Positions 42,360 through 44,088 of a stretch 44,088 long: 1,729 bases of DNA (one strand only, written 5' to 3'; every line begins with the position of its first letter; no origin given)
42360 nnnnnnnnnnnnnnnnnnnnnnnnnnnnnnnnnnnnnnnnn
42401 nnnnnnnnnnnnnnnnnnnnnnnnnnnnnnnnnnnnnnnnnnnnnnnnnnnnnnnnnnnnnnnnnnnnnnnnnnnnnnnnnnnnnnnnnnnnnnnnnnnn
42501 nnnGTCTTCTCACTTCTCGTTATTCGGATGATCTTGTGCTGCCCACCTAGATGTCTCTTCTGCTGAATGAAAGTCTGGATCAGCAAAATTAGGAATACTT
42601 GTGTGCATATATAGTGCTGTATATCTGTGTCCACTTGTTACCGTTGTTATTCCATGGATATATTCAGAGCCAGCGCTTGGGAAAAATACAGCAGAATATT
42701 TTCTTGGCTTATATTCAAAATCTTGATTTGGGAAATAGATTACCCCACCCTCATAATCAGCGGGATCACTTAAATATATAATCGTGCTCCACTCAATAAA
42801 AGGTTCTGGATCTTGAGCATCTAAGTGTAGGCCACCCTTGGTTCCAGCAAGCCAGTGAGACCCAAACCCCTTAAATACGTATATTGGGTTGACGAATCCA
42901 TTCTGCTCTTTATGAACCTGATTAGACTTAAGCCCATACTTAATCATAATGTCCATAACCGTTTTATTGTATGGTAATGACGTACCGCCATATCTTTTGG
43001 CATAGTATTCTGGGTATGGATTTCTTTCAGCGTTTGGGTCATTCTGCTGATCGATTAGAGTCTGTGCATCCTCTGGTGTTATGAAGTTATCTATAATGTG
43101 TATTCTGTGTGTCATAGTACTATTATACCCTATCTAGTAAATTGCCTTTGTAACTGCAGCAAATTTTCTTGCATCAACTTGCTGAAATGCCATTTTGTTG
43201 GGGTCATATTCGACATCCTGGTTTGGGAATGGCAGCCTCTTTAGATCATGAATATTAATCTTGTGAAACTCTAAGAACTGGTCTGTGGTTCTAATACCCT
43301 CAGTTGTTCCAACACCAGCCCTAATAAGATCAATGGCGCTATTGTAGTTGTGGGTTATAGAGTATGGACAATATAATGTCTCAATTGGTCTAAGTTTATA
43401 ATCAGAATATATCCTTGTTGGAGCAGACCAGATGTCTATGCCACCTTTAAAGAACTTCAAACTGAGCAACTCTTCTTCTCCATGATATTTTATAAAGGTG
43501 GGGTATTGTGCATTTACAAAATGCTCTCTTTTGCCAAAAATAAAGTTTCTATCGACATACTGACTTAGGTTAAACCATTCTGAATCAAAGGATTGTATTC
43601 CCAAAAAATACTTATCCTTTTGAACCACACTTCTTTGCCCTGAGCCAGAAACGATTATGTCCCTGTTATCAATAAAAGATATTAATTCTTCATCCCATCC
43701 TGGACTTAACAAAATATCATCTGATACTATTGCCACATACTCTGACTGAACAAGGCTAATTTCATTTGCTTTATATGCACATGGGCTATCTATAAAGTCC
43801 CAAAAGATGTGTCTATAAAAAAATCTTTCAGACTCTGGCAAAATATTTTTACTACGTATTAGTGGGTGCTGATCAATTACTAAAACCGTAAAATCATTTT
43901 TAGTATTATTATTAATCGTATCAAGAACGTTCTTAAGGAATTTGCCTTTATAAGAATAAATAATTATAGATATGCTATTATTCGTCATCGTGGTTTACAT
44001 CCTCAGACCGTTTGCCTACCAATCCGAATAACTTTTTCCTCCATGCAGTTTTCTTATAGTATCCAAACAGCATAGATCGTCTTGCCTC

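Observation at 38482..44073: Tightly packed seven-to-nine-gene modification operon: GT, two P4H-like oxygenases, SGNH, NodU carbamoyltransferase, SGNH, with basic micro-ORFs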

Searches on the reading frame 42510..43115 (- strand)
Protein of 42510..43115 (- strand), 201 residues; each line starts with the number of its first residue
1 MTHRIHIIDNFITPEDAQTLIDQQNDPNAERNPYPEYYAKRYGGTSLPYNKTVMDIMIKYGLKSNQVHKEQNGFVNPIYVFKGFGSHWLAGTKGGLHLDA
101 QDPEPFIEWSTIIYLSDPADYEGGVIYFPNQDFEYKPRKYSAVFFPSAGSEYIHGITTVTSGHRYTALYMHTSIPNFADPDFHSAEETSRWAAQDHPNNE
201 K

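Call 3: search_protein_families(library=pfam, proteins=[window:42510-43115:-], max_evalue=0.1)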
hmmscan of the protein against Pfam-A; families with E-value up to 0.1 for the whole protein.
window:42510-43115:- (201 aa): 1 family
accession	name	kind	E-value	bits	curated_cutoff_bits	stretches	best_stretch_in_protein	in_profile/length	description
PF13640.12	2OG-FeII_Oxy_3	-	2.9e-07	31.8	27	1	93-167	11-93/98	2OG-Fe(II) oxygenase superfamily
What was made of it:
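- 42510..43115 (-): 2OG-Fe(II) oxygenase 1, P4H-like, 201 aa. PF13640 31.8 bits (call 3).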

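Call 4: search_protein_families(library=phrogs, proteins=[window:42510-43115:-], max_evalue=0.01)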
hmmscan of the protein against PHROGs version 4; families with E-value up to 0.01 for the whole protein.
window:42510-43115:- (201 aa): 3 families
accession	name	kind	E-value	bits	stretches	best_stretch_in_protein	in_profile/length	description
phrog_61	-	moron, auxiliary metabolic gene and host takeover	6.7e-15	56.1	1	95-166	551-622/689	2OG-Fe(II) oxygenase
phrog_2297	-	DNA, RNA and nucleotide metabolism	9.4e-12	46.5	1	4-170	3-158/163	DNA endonuclease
phrog_274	-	DNA, RNA and nucleotide metabolism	6.7e-09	36.9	1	2-166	6-172/192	DNA endonuclease V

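Call 110: search_protein_families(library=ncbifam, proteins=[window:42510-43115:-], max_evalue=0.01)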
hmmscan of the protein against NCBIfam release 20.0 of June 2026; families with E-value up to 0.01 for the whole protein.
window:42510-43115:- (201 aa): 2 families
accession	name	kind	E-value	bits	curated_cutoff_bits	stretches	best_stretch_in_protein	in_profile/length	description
NF003974.0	PRK05467.1-3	equivalog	5.1e-06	26.1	143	1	85-168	85-169/221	Fe2+-dependent dioxygenase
NF003975.0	PRK05467.1-4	equivalog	0.00028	20.4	180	1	110-173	116-178/226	Fe2+-dependent dioxygenase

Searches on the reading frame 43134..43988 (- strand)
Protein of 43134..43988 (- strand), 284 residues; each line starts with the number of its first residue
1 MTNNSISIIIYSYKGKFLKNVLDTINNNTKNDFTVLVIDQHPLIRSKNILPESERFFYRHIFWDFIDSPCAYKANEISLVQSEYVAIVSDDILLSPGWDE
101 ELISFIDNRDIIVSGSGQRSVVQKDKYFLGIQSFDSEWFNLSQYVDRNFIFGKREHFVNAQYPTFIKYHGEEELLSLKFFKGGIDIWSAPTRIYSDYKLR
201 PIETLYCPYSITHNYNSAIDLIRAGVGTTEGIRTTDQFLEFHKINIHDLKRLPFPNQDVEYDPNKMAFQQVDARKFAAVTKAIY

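Call 3: search_protein_families(library=pfam, proteins=[window:43134-43988:-], max_evalue=0.1)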
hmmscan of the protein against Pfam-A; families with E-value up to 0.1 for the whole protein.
window:43134-43988:- (284 aa): 1 family
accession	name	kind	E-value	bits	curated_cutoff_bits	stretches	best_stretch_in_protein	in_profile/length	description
PF00535.33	Glycos_transf_2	-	2.5e-07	31.2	23.3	1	7-145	1-140/168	Glycosyl transferase family 2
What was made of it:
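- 43134..43988 (-): Family-2 (GT-A) glycosyltransferase, 284 aa. An accessory tailoring enzyme. Pfam PF00535 E 2.5e-7, 31.2 bits against a cut-off of 23.3 (call 3).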

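Call 4: search_protein_families(library=phrogs, proteins=[window:43134-43988:-], max_evalue=0.01)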
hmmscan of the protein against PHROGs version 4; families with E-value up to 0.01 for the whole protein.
window:43134-43988:- (284 aa): 0 families

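Call 29: find_encoding_contigs(protein=window:43134-43988:-, flank=10000, max_places=4)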
Protein window:43134-43988:- (284 aa): 5 contigs read that carry it; 4 places shown.
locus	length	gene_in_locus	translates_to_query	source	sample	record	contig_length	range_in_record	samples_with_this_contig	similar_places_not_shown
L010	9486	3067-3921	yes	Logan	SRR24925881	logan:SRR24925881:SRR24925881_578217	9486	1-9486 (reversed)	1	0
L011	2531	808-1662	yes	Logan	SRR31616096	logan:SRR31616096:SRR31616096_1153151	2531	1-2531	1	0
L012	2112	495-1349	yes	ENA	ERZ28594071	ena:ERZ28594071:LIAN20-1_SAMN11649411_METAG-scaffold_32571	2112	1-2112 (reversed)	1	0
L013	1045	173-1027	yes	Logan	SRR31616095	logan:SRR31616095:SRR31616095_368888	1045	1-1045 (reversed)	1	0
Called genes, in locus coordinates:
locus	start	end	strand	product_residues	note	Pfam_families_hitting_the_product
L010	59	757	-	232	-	PF00590:TP_methylase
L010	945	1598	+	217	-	-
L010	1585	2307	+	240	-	-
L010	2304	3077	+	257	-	-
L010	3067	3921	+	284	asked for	PF00535:Glycos_transf_2 (weak)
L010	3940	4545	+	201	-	PF13640:2OG-FeII_Oxy_3 (weak)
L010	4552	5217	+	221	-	PF13640:2OG-FeII_Oxy_3, PF13661:2OG-FeII_Oxy_4 (faint)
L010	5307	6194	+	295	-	-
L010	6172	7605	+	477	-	PF02543:Carbam_trans_N, PF16861:Carbam_trans_C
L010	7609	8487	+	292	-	-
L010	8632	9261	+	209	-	PF05257:CHAP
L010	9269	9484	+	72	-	?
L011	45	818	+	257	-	-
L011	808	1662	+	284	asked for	PF00535:Glycos_transf_2 (weak)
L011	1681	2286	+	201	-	PF13640:2OG-FeII_Oxy_3 (weak)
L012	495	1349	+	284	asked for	PF00535:Glycos_transf_2 (weak)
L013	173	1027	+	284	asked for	PF00535:Glycos_transf_2 (weak)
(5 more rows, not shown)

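Call 31: search_protein_families(library=pfam, proteins=[L010:945-1598:+, L010:1585-2307:+, L010:2304-3077:+, L010:59-757:-], max_evalue=0.1)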
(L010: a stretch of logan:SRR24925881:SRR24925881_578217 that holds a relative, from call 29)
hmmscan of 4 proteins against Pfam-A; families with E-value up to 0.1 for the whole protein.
L010:945-1598:+ (217 aa): 1 family
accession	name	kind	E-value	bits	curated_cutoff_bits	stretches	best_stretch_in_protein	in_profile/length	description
PF19135.5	DUF5818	-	0.095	12.7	27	0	81-100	8-27/57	Protein of unknown function (DUF5818)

L010:1585-2307:+ (240 aa): 0 families

L010:2304-3077:+ (257 aa): 1 family
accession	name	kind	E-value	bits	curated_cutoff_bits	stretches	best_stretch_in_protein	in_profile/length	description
PF19541.4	DUF6065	-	0.011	15.7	26.6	1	128-204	88-165/236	Family of unknown function (DUF6065)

L010:59-757:- (232 aa): 1 family
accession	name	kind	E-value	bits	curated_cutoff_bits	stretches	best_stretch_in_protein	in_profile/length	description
PF00590.25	TP_methylase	-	4e-12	47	27.8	1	10-128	8-127/212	Tetrapyrrole (Corrin/Porphyrin) Methylases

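Call 32: search_protein_families(library=phrogs, proteins=[L010:945-1598:+, L010:1585-2307:+, L010:2304-3077:+, L010:59-757:-], max_evalue=0.01)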
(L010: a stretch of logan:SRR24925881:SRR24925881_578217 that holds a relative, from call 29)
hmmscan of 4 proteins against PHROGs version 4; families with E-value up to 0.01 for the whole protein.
L010:945-1598:+ (217 aa): 0 families

L010:1585-2307:+ (240 aa): 1 family
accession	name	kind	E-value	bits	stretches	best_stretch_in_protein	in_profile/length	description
phrog_7084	-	unknown function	2.7e-46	159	1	18-235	18-238/240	-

L010:2304-3077:+ (257 aa): 2 families
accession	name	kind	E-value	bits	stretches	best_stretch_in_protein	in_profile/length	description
phrog_7084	-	unknown function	2.2e-33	116.7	1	9-239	6-239/240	-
phrog_25302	-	unknown function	0.0095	16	0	52-102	178-228/372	-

L010:59-757:- (232 aa): 0 families

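Call 42: search_solved_structures(query=L010:2304-3077:+, max_evalue=10, show_alignments=2)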
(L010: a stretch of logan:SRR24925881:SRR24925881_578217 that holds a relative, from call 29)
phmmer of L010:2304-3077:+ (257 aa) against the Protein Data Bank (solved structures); distinct sequences matched with E-value up to 10: 15.
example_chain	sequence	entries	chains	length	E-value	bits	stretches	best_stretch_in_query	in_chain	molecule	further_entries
4ue3_SSS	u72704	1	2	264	0.051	16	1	51-102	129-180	Hydrogenase-1 small chain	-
9eqi_S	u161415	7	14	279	0.056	15.9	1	51-102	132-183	Hydrogenase-1 small chain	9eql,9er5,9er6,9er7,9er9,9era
5a4m_S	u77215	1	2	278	0.056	15.9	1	51-102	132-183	HYDROGENASE-1 SMALL CHAIN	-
6rp2_S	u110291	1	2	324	0.071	15.6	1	51-102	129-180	Hydrogenase-1 small chain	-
6fpi_S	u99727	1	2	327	0.072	15.6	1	51-102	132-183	Hydrogenase-1 small chain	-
6g94_S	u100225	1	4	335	0.074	15.5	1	51-102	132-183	Hydrogenase-1 small chain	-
3uqy_S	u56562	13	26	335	0.074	15.5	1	51-102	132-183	Hydrogenase-1 small chain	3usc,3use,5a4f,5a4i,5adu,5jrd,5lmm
4gd3_S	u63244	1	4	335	0.074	15.5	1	51-102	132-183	Hydrogenase-1 small chain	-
7odg_S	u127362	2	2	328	0.14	14.7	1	50-103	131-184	Uptake hydrogenase small subunit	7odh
8pow_S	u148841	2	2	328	0.14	14.7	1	50-103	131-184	Uptake hydrogenase small subunit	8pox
5mdj_S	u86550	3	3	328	0.14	14.7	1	50-103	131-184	Uptake hydrogenase small subunit; HOXK | Uptake hydrogenase small subunit;HOXK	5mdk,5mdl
8pou_S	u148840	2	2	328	0.14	14.6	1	50-103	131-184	Uptake hydrogenase small subunit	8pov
8poy_S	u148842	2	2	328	0.14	14.6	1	50-103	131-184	Uptake hydrogenase small subunit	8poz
3rgw_S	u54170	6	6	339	0.14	14.6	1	50-103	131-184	Membrane-bound hydrogenase (NIFE) small subunit HOXK | Uptake hydrogenase small subunit | Uptake hydrogenase small subunit hoxK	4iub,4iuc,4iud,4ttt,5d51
2pyt_A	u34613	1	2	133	0.69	12.3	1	81-134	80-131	Ethanolamine utilization protein eutQ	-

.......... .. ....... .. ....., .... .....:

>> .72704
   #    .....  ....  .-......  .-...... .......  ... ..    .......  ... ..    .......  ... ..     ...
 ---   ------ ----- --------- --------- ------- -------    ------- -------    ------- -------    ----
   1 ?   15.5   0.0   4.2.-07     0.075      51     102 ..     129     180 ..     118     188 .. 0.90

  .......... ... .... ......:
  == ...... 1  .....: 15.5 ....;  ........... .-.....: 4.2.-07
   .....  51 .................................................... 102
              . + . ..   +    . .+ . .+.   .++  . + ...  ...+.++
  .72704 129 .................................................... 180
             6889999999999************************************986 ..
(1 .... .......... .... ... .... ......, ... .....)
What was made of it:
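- Tried and rejected: CgnB/CgnE analogy for the tandem DUF6065-like genes: no sequence link (call 42).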

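Call 62: find_homologous_proteins(query=L010:2304-3077:+, max_evalue=0.001)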
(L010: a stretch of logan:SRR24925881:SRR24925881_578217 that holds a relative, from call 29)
Query L010:2304-3077:+ (257 aa): 677 proteins with E <= 0.001 among 894 candidates; the best 120 are listed.
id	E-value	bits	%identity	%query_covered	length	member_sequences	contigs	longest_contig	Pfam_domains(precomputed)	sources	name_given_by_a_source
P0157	1.1e-165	568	89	100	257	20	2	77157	-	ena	-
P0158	3.5e-144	497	78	100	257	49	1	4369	-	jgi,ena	jgi:hypothetical protein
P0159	1.9e-143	495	79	98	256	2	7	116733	-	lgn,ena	-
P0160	3.0e-142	491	80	98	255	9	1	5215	-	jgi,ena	jgi:hypothetical protein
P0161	3.5e-141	487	78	98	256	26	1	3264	-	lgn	-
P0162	1.4e-140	486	77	98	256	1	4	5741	-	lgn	-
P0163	2.0e-140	485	80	95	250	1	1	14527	-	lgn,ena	-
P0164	9.6e-140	483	78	98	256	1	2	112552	-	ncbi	-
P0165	1.9e-139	482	79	95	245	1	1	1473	-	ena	-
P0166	6.7e-139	480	80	96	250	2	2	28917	-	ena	-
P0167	7.2e-139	480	82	93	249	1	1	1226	-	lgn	-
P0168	8.7e-139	480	81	94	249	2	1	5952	-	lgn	-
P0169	5.7e-138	477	77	98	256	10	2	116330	-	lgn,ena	-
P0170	6.2e-138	477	76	98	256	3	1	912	-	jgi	jgi:hypothetical protein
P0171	2.5e-137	475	80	95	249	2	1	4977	-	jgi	jgi:hypothetical protein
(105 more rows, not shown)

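Call 75: predict_structure(alignment_id=A3)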
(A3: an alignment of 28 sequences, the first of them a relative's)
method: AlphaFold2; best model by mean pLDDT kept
length: 257 residues; sequences in the alignment: 28
mean_pLDDT: 49.9   pTM: 0.45
mean pLDDT of the five models: 49.9, 44.1, 42.9, 39.5, 34.5
residues with pLDDT >= 90: 1; 70-90: 41; 50-70: 80; < 50: 135
segments of 3 or more residues with pLDDT < 50: 1-4, 6-77, 112-114, 132-138, 165-172, 202-205, 221-257
pLDDT, mean of each block of 10 residues (from residue 1): 43 40 29 28 29 25 26 44 76 77 60 56 65 47 60 74 48 67 82 64 51 58 38 34 38 34
secondary structure, 60 per line:
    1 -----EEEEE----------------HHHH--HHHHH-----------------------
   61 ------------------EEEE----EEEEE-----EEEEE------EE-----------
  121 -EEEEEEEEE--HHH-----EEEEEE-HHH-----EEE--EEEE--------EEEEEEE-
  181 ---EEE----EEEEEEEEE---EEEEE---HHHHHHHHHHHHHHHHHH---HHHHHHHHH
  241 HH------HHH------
elements in order: E6-10 H27-30 H33-37 E79-82 E87-91 E97-101 E122-130 E141-146 E156-158 E161-164 E173-179 E184-186 E191-199 E203-207 H211-228 H232-242

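Call 80: fold_search(model_id=the predicted structure, library=pdb)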
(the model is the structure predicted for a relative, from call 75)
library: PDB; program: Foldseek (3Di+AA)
matches with E <= 10: 458; with E <= 0.001: 0
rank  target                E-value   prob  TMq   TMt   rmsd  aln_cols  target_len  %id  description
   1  2yzj_A                4.2e-03  0.99  0.27  0.39   8.7       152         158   10  Crystal structure of dCTP deaminase from Sulfolobus tokodaii (released 2007-11-06)
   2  1f7o_A                4.5e-02  0.97  0.27  0.54   8.5       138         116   11  CRYSTAL STRUCTURES OF FELINE IMMUNODEFICIENCY VIRUS DUTP PYROPHOSPHATASE AND ITS NUCLEOTIDE COMPLEXES IN THREE CRYSTAL (released 2000-09-06)
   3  2r9q_A                4.8e-02  0.82  0.25  0.21   8.7       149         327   11  Crystal structure of 2'-deoxycytidine 5'-triphosphate deaminase from Agrobacterium tumefaciens (released 2007-10-02)
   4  3t6y_C                6.7e-02  0.80  0.25  0.40  13.9       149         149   13  5'-Diphenyl Nucleoside Inhibitors of Plasmodium falciparum dUTPase (released 2012-08-29)
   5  2xx6_C                7.1e-02  0.63  0.21  0.40  11.0       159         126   16  Structure of the Bacillus subtilis prophage dUTPase, YosS (released 2011-02-23)
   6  2y1t_C                7.5e-02  0.63  0.22  0.40  11.0       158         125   16  Bacillus subtilis prophage dUTPase in complex with dUDP (released 2011-02-23)
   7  1f7o_C                7.9e-02  0.96  0.27  0.54   7.2       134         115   11  CRYSTAL STRUCTURES OF FELINE IMMUNODEFICIENCY VIRUS DUTP PYROPHOSPHATASE AND ITS NUCLEOTIDE COMPLEXES IN THREE CRYSTAL (released 2000-09-06)
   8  3t64_C                7.9e-02  0.75  0.24  0.39  13.3       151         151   11  5'-Diphenyl Nucleoside Inhibitors of Plasmodium falciparum dUTPase (released 2012-08-29)
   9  2xy3_D                7.9e-02  0.69  0.22  0.39   9.2       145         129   18  Structure of the Bacillus subtilis prophage dUTPase with dUpNHpp (released 2011-02-23)
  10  2xx6_D                8.4e-02  0.69  0.22  0.42  10.9       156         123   17  Structure of the Bacillus subtilis prophage dUTPase, YosS (released 2011-02-23)
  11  3ecy_A                8.8e-02  0.82  0.19  0.36  11.3        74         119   20  Crystal structural analysis of Drosophila melanogaster dUTPase (released 2008-10-07)
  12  1duc                  9.3e-02  0.91  0.27  0.50  10.6       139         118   10  EIAV DUTPASE DUDP/STRONTIUM COMPLEX (released 1998-06-03)
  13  2xcd_A                9.3e-02  0.54  0.22  0.40  11.8       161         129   16  Structure of YncF,the genomic dUTPase from Bacillus subtilis (released 2010-08-11)
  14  1vyq_B                9.9e-02  0.80  0.25  0.43  12.1       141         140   13  Novel inhibitors of Plasmodium Falciparum dUTPase provide a platform for anti-malarial drug design (released 2005-05-26)
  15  2xy3_B                9.9e-02  0.69  0.24  0.43  10.7       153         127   16  Structure of the Bacillus subtilis prophage dUTPase with dUpNHpp (released 2011-02-23)
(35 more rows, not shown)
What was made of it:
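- On Crocagin-type RiPP cluster: The fold test on the DUF6065-like protein was inconclusive (pLDDT 50, weak dUTPase-like hits; calls 75, 80).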

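Call 110: search_protein_families(library=ncbifam, proteins=[window:43134-43988:-, L010:945-1598:+, L010:1585-2307:+, L010:2304-3077:+], max_evalue=0.01)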
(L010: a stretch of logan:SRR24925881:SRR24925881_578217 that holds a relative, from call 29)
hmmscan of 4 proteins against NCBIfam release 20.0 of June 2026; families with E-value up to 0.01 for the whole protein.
window:43134-43988:- (284 aa): 2 families
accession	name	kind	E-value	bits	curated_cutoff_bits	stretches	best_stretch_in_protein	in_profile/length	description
TIGR04440.1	glyco_TIGR04440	domain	0.0075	16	70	0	16-126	13-127/215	TIGR00180 family glycosyltransferase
NF038299.1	EPS_HpsN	equivalog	0.0079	15.2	425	0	5-100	2-100/317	hormogonium polysaccharide biosynthesis glycosyltransferase HpsN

L010:945-1598:+ (217 aa): 0 families

L010:1585-2307:+ (240 aa): 0 families

L010:2304-3077:+ (257 aa): 0 families

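Call 111: search_solved_structures(query=L010:945-1598:+, max_evalue=1)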
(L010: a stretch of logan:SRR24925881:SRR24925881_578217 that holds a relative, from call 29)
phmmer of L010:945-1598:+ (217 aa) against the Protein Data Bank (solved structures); distinct sequences matched with E-value up to 1: 1.
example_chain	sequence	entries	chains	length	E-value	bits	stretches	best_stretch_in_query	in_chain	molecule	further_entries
2a67_A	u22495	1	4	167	0.9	12.5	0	50-91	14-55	isochorismatase family protein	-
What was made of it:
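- On Crocagin-type RiPP cluster: No Cgn protein appeared among PDB sequence hits for the tandem DUF6065-like gene or the 217-aa gene (calls 42, 111).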
